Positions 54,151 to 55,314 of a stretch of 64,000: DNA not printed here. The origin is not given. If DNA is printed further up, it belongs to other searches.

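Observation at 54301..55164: ABC/AAA_21-like ATPase with non-canonical Walker A and B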

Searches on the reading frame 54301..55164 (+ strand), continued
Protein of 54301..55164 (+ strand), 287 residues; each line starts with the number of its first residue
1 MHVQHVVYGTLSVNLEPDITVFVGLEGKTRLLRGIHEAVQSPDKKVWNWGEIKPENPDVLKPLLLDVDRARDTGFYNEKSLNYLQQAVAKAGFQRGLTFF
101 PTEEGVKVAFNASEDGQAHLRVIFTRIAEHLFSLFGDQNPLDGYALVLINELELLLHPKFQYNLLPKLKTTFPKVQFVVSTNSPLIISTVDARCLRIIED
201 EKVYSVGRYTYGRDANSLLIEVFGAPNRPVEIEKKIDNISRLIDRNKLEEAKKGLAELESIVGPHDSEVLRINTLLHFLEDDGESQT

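Call 25: find_encoding_contigs(protein=P0001, flank=10000, max_places=4)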
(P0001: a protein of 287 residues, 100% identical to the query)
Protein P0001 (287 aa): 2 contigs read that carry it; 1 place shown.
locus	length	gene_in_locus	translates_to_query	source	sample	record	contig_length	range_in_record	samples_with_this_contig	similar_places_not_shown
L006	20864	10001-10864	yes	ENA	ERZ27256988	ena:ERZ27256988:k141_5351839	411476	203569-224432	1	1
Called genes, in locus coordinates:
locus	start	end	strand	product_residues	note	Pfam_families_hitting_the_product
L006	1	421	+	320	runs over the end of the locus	-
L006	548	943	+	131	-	PF10686:YAcAr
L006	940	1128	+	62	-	-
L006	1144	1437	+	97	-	-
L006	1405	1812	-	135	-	-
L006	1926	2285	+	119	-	-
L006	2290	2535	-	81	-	-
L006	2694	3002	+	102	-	-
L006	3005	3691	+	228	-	PF13487:HD_5 (weak), PF01966:HD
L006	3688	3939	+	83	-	-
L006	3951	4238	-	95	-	-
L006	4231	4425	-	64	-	-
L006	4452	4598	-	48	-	-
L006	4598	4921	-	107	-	-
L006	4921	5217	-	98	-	-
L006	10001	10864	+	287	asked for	-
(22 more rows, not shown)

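Call 38: predict_structure(alignment_id=A2)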
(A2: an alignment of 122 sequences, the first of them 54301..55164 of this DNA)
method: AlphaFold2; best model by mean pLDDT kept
length: 287 residues; sequences in the alignment: 122
mean_pLDDT: 87.3   pTM: 0.83
mean pLDDT of the five models: 87.3, 87.1, 85.7, 85.1, 84.9
residues with pLDDT >= 90: 188; 70-90: 50; 50-70: 37; < 50: 12
segments of 3 or more residues with pLDDT < 50: 60-71
pLDDT, mean of each block of 10 residues (from residue 1): 92 96 93 91 79 55 47 71 91 73 61 72 90 90 95 91 96 97 97 97 94 97 96 98 98 98 98 98 82
secondary structure, 60 per line:
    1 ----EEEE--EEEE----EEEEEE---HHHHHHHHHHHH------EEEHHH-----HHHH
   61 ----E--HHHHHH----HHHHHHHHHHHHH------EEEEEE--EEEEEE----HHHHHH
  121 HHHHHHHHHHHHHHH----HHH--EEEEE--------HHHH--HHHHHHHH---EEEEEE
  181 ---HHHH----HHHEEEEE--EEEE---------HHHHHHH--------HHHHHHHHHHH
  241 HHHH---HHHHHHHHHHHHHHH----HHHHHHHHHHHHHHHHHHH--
elements in order: E5-8 E11-14 E19-24 H28-39 E46-48 H57-60 H68-73 H78-90 E97-102 E105-110 H115-135 E145-149 H158-161 H164-171 E175-180 H184-187 E195-199 E202-205 H215-221 H230-244 H248-262 H267-285

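Call 41: fold_search(model_id=the predicted structure, library=pdb)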
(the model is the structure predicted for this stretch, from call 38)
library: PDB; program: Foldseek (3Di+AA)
matches with E <= 10: 1111; with E <= 0.001: 109
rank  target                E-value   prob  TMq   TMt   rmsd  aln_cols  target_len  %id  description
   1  9vhl_D                8.4e-16  1.00  0.68  0.49   6.8       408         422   16  cryoEM structure of retron-Eco7 complex (form II) (released 2026-01-07)
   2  9vhe_E                2.7e-15  1.00  0.70  0.47   8.0       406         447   15  cryoEM structure of retron-Eco7 complex (released 2025-12-31)
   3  9nnb_D                5.9e-15  1.00  0.70  0.43   7.2       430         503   16  Cryo-EM structure of the Retron Ec78 complex, PtuA:PtuB:RT (4:2:1) (released 2025-10-08)
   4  9o4a_A                6.2e-15  1.00  0.58  0.38   9.9       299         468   20  Ec83 Retron PtuAB mutant complex (released 2025-07-02)
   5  9vhe_D                7.9e-15  1.00  0.58  0.41   8.8       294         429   17  cryoEM structure of retron-Eco7 complex (released 2025-12-31)
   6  9kjy_D                1.1e-14  1.00  0.59  0.34  18.2       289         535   19  Cryo-EM structure of the Retron-Eco7 complex (state 2) (released 2025-11-12)
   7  9kjz_C                1.7e-14  1.00  0.60  0.35  18.1       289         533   19  Cryo-EM structure of the Retron-Eco7 complex (state 3) (released 2025-11-12)
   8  9n69_B                1.8e-14  1.00  0.67  0.40  11.0       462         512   16  Structure of the retron IA complex with HNH nuclease in the "down" orientation (released 2025-04-23)
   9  9kjz_B                1.9e-14  1.00  0.67  0.38  12.3       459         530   16  Cryo-EM structure of the Retron-Eco7 complex (state 3) (released 2025-11-12)
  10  9kjx_D                2.0e-14  1.00  0.58  0.33  18.2       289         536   19  Cryo-EM structure of the Retron-Eco7 complex (state 1) (released 2025-11-12)
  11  9n6b_B                2.4e-14  1.00  0.66  0.39  11.3       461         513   17  Structure of the retron IA complex with HNH nuclease in the "up" orientation (released 2025-04-23)
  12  9kjx_C                3.3e-14  1.00  0.70  0.40  12.8       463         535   16  Cryo-EM structure of the Retron-Eco7 complex (state 1) (released 2025-11-12)
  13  9u9y_B                3.9e-14  1.00  0.68  0.47   7.1       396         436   17  Cryo-EM structure of retron Ec78 effector complex (released 2025-12-10)
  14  9kjy_E                3.9e-14  1.00  0.66  0.40  11.1       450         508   16  Cryo-EM structure of the Retron-Eco7 complex (state 2) (released 2025-11-12)
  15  8eea_D                4.6e-14  1.00  0.66  0.44   8.8       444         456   15  Structure of E.coli Septu (PtuAB) complex (released 2023-12-27)
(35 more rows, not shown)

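Call 42: find_related_loci(query=A1, collection=viral_contigs, flank=6000)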
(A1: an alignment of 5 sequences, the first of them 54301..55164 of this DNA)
Query A1 (287 aa) in viral_contigs; peptide patterns used: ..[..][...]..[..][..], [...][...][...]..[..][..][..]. (x = any residue, [..] = any of these).
224 stretches matched a pattern; 32 encode a relative of the query (tblastn E <= 1e-3); 32 distinct loci.
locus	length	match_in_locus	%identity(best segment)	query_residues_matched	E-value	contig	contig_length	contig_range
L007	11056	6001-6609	32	71-262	3e-22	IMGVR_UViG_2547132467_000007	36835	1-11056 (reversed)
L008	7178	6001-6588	30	96-281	3e-20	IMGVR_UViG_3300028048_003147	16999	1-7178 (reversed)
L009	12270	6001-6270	38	104-190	5e-13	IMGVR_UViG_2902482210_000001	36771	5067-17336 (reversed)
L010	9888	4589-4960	30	146-269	6e-13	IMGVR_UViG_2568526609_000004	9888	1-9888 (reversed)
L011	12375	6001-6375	33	145-269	8e-13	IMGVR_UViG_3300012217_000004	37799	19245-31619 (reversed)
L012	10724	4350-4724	30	145-269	9e-13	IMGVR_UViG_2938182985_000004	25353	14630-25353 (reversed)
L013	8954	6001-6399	30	137-269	2e-12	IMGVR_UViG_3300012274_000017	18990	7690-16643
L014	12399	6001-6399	30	137-269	2e-12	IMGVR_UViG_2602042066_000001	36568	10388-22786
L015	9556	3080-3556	27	109-275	6e-12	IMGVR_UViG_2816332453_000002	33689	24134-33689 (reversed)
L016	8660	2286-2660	29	145-269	6e-12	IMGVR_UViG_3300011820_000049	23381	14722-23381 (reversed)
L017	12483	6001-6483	26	99-260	9e-12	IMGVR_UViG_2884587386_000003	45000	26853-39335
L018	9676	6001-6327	33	137-241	9e-12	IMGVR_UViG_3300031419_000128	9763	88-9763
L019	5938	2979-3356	32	131-249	7e-11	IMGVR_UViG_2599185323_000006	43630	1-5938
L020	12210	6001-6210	43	142-205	6e-11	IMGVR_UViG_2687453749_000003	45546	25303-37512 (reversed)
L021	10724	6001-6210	41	142-205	7e-11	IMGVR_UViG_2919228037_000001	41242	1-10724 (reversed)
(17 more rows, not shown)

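Call 45: find_encoding_contigs(protein=P0006, flank=5000, max_places=2)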
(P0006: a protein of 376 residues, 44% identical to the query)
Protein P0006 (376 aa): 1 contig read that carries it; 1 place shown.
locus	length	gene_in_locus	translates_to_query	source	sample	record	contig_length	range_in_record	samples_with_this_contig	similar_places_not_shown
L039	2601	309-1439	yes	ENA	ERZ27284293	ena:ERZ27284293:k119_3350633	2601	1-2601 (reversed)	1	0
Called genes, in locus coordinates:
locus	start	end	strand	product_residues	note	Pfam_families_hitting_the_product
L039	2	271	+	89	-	?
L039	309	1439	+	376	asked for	PF02463:SMC_N, PF11398:DUF2813 (weak), PF13175:AAA_15, PF13476:AAA_23, PF13555:AAA_29 (weak), PF00005:ABC_tran (faint), PF13304:AAA_21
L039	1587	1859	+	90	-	-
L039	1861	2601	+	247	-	?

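Call 46: find_encoding_contigs(protein=P0009, flank=5000, max_places=2)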
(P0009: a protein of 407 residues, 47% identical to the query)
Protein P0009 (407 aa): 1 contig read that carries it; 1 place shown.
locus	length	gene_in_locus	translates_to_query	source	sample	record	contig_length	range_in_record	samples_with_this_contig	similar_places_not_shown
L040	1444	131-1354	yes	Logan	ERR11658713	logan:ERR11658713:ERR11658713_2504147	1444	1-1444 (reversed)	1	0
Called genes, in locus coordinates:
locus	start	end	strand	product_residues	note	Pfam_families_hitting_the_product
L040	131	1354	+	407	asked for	PF02463:SMC_N, PF11398:DUF2813 (weak), PF13175:AAA_15, PF13476:AAA_23, PF13304:AAA_21, PF13175:AAA_15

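Call 49: search_protein_families(library=padloc, proteins=[L039:1861-2601:+, L039:2-271:+, P0006], max_evalue=0.001)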
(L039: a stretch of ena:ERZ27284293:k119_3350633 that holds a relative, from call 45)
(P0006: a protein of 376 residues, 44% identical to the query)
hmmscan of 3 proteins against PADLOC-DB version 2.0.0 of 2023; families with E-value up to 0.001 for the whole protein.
L039:1861-2601:+ (247 aa): 46 families (the best 25 are shown)
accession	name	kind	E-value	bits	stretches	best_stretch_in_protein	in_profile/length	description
PDLC03802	RTasHel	-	2.5e-36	123.8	1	6-247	5-226/675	DRT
PDLC00132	GajB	-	9.2e-33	111.8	1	7-243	4-245/625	UrvD helicase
PDLC00114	GajB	-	1.5e-32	110.9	1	2-240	3-242/635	UrvD helicase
PDLC00127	GajB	-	7e-24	82.2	1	4-242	6-231/594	UrvD helicase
PDLC00107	GajB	-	9.7e-20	68.7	1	10-247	19-249/587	UrvD helicase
PDLC00121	GajB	-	1.3e-18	64.8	1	8-240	7-229/565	UrvD helicase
PDLC00117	GajB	-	2.4e-18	64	1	8-225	17-230/604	UrvD helicase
PDLC00133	GajB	-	4e-17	60.3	1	4-93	9-99/382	UrvD helicase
PDLC00129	GajB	-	1.1e-16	58.5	1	10-239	15-252/594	UrvD helicase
PDLC00138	GajB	-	4.1e-14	50.2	1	6-76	4-75/581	UrvD helicase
PDLC00103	GajB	-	1.3e-13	48.7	1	7-229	17-227/612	UrvD helicase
PDLC00135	GajB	-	2.2e-13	48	2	16-87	17-82/603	UrvD helicase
PDLC00106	GajB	-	1.3e-12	45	1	8-69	5-66/577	UrvD helicase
PDLC00122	GajB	-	2.1e-12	44.7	1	10-94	7-89/502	UrvD helicase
PDLC00130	GajB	-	2.4e-12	43.9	1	7-247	4-240/589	UrvD helicase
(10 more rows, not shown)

L039:2-271:+ (89 aa): 0 families

P0006 (376 aa): 140 families (the best 25 are shown)
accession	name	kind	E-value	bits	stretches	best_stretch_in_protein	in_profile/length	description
PDLC00271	PtuA1|PtuA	-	2e-82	276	2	126-370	174-415/421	AAA ATPase domain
PDLC00278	PtuA1|PtuA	-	4.7e-66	221.9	2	125-373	177-432/436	AAA ATPase domain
PDLC00311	PtuA1|PtuA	-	3.4e-61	205.6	2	125-365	188-446/455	AAA ATPase domain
PDLC02913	ATPase_I-A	-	1.9e-59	200.2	2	155-368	286-502/508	-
PDLC00298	PtuA1|PtuA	-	1e-58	197.4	2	127-368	177-416/423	AAA ATPase domain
PDLC00299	PtuA1|PtuA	-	7.2e-58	194.8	2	158-368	302-521/535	AAA ATPase domain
PDLC00286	PtuA1|PtuA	-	3.3e-57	191.9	1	120-370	44-283/289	AAA ATPase domain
PDLC00310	PtuA1|PtuA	-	3.7e-54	182.5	2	126-368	180-433/443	AAA ATPase domain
PDLC00284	PtuA1|PtuA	-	1.9e-52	176.8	2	147-367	306-535/545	AAA ATPase domain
PDLC00277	PtuA1|PtuA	-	3.5e-50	169.4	2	128-366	177-415/423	AAA ATPase domain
PDLC00267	PtuA1|PtuA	-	6e-48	162.1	2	126-290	181-342/438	AAA ATPase domain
PDLC00275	PtuA1|PtuA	-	5e-44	149.1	1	127-367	99-341/348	AAA ATPase domain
PDLC00272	PtuA1|PtuA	-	3.6e-39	133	2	160-369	220-443/444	AAA ATPase domain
PDLC00295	PtuA1|PtuA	-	1.2e-33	114.9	2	158-315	217-378/451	AAA ATPase domain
PDLC00304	PtuA1|PtuA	-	5.7e-32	109.4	1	190-358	247-420/444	AAA ATPase domain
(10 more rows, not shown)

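Call 50: find_encoding_contigs(protein=P0007, flank=6000, max_places=3)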
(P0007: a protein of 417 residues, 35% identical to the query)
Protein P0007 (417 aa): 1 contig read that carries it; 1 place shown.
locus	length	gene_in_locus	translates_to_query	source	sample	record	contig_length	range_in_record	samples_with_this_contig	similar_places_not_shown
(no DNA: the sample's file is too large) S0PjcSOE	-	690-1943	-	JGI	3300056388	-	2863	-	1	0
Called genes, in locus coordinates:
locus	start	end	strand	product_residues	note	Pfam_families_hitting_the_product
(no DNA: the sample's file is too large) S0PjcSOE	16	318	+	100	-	PF17392:Urocanase_C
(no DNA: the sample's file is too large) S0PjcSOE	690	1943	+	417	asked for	PF02463:SMC_N, PF11398:DUF2813 (faint), PF13175:AAA_15, PF13476:AAA_23, PF13514:AAA_27 (weak), PF13304:AAA_21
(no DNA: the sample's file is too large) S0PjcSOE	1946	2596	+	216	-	-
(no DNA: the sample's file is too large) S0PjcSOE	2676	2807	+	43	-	-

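Call 51: find_encoding_contigs(protein=P0008, flank=6000, max_places=3)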
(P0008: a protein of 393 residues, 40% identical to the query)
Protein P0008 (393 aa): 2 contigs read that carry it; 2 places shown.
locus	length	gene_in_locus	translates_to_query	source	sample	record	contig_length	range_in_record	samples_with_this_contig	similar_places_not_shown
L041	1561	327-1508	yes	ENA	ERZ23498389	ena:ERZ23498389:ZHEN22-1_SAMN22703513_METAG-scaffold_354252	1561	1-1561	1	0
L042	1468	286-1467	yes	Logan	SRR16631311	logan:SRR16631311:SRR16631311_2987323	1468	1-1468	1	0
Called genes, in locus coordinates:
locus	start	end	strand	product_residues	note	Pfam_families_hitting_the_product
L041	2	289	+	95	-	?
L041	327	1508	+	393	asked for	PF02463:SMC_N, PF11398:DUF2813 (faint), PF13175:AAA_15, PF13476:AAA_23, PF13555:AAA_29, PF13304:AAA_21, PF13175:AAA_15 (weak)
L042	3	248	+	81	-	?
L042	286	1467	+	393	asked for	PF02463:SMC_N, PF11398:DUF2813 (faint), PF13175:AAA_15, PF13476:AAA_23, PF13555:AAA_29, PF13304:AAA_21, PF13175:AAA_15 (weak)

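Call 56: find_homologous_proteins(query=P0005, max_evalue=0.00001)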
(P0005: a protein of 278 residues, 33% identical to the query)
Query P0005 (278 aa): 5 proteins with E <= 0.00001 among 1441 candidates.
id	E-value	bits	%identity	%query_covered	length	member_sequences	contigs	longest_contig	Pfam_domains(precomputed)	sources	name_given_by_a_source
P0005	2.5e-171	586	100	100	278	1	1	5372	PF13175.13,PF02463.26,PF13304.13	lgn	-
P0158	1.2e-37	148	44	60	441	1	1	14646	PF11398.15,PF13175.13,PF13476.13,PF13555.13,PF02463.26,PF13304.13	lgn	-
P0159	1.7e-37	148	44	60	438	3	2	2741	PF11398.15,PF13514.13,PF13175.13,PF13476.13,PF13555.13,PF02463.26,PF13304.13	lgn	-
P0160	3.1e-36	144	44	60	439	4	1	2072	PF11398.15,PF13514.13,PF13175.13,PF13476.13,PF13555.13,PF02463.26,PF13304.13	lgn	-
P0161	2.3e-32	131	41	60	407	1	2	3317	PF11398.15,PF13175.13,PF13476.13,PF13304.13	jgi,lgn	jgi:predicted ATP-binding protein involved in virulence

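Call 59: fold_search(model_id=the predicted structure, library=viral)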
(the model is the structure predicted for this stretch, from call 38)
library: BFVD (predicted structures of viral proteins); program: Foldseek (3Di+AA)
matches with E <= 10: 552; with E <= 0.001: 9
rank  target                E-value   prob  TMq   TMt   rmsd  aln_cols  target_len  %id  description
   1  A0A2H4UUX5            5.9e-05  1.00  0.39  0.23  13.8       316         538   16  ABC transporter protein [Bodo saltans virus]
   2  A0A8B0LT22            6.7e-05  1.00  0.41  0.40   9.8       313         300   13  ATPase AAA-type core domain-containing protein [uncultured archaeal virus]
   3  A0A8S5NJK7            7.1e-05  1.00  0.33  0.46   8.6       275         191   13  AAA domain-containing protein [Siphoviridae sp. cttFh17]
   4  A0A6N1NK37            1.0e-04  1.00  0.36  0.22  15.2       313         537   15  ATP binding cassette sub family F [Tupanvirus soda lake]
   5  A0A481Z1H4            1.2e-04  1.00  0.40  0.20   6.3       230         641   12  ABC transporter [Mimivirus LCMiAC01]
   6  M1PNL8                3.3e-04  1.00  0.44  0.25   5.9       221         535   10  ABC-type multidrug transport system [Moumouvirus goulette]
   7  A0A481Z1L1            3.9e-04  1.00  0.39  0.28   6.3       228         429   13  ABC transporter [Pithovirus LCPAC001]
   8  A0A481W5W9            4.7e-04  1.00  0.29  0.32   4.7       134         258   16  ATP/GTP-binding protein [Fusobacterium phage Fnu1]
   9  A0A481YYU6            8.0e-04  1.00  0.40  0.40   6.6       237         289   15  ABC transporter [Marseillevirus LCMAC202]
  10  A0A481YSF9            1.0e-03  1.00  0.41  0.46   6.4       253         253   14  ABC transporter [Marseillevirus LCMAC101]
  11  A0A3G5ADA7            1.1e-03  0.99  0.33  0.18   7.4       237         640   12  Putative ABC transporter E family member 1-like [Hyperionvirus sp.]
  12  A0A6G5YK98            1.7e-03  0.90  0.31  0.26  12.5       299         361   10  (no name in the UniProt tables at hand)
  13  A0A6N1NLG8            2.1e-03  1.00  0.40  0.23   6.3       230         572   11  ABC-type multidrug transport system [Tupanvirus soda lake]
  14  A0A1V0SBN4            2.1e-03  0.99  0.37  0.22   9.0       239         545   13  ABC transporter [Catovirus CTV1]
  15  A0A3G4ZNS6            2.6e-03  0.95  0.33  0.14  12.5       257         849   10  ATP-dependent endonuclease [Terrestrivirus sp.]
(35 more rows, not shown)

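Call 77: find_related_loci(query=A3, collection=genome_contigs, flank=4000)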
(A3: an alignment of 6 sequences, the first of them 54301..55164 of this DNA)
Query A3 (287 aa) in genome_contigs; peptide patterns used: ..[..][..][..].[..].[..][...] (x = any residue, [..] = any of these).
600 stretches matched a pattern (row limit reached: there are more); 493 encode a relative of the query (tblastn E <= 1e-3); the best 80 are kept; 80 distinct loci.
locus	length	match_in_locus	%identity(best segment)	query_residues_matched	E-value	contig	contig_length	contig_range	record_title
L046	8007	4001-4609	37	72-281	5e-40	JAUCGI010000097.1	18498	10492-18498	Desulfobacterales bacterium HSG2 NODE_303_length_18498, whole genome shotgun sequence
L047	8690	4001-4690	36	56-278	1e-34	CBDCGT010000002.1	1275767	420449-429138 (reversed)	MAG: Myxococcota bacterium isolate b90a6253-9085-4fdc-b07f-f19b09a9488d genome assembly, contig: contig_2, whole genome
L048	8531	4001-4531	40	105-280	5e-34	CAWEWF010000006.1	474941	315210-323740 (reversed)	MAG: uncultured Verrucomicrobiae bacterium isolate MFD03346.bin.1.96 genome assembly, contig: contig_18691, whole genome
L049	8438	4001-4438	45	139-280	6e-32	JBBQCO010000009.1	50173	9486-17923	MAG: Desulfobulbales bacterium isolate Co_metawrap_1229 Cmw_1229_k141_9494093_length_50173_cov_16.9952, whole genome sho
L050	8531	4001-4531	36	103-278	4e-32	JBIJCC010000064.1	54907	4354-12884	MAG: Nannocystaceae bacterium isolate ME2006-08-18D11_3300042945_group2_bin121 Rohwer_bin1479_scaffold_246_c1, whole gen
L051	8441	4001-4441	42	138-280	3e-31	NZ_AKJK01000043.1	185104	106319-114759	Pseudomonas sp. GM50 PMI30_contig_50.50, whole genome shotgun sequence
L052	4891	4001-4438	41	139-280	5e-31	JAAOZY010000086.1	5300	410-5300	MAG: Betaproteobacteria bacterium isolate AHI8 k141_192772, whole genome shotgun sequence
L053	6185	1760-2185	44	142-280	5e-31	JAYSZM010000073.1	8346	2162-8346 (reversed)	MAG: Lysobacterales bacterium isolate GFS_13630 GFS_13630_72, whole genome shotgun sequence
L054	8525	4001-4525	37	103-276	1e-30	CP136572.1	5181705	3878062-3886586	MAG: Planktothrix sp. GU0601_MAG3 chromosome, complete genome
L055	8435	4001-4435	40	138-281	1e-30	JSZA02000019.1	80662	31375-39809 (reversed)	Candidatus Thiomargarita nelsonii isolate Hydrate Ridge NODE_96_length_80663_cov_152.155_ID_191, whole genome shotgun se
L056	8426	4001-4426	42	142-280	2e-30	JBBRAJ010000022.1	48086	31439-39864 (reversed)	MAG: Burkholderiales bacterium isolate Co_metawrap_2286 Cmw_2286_k141_2584253_length_48086_cov_55.9908, whole genome sho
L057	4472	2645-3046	42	138-271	4e-30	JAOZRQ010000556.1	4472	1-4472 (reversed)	MAG: Desulfobacterales bacterium isolate GMC6.concoct.52 GMC6_31662_length_4472_cov_12.566901, whole genome shotgun sequ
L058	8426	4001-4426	41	136-278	1e-29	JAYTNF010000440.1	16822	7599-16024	MAG: Cytophagales bacterium isolate GFS_3882 GFS_3882_439, whole genome shotgun sequence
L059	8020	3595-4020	42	142-280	1e-29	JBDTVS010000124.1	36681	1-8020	MAG: Acidobacteriota bacterium isolate cluster3_bin.73 NODE_3105_length_36681_cov_12.261290, whole genome shotgun sequen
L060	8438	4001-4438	42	139-280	2e-29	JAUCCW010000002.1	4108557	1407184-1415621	MAG: Thauera sp. isolate R32x_68d_np_Bin2.3 contig_33, whole genome shotgun sequence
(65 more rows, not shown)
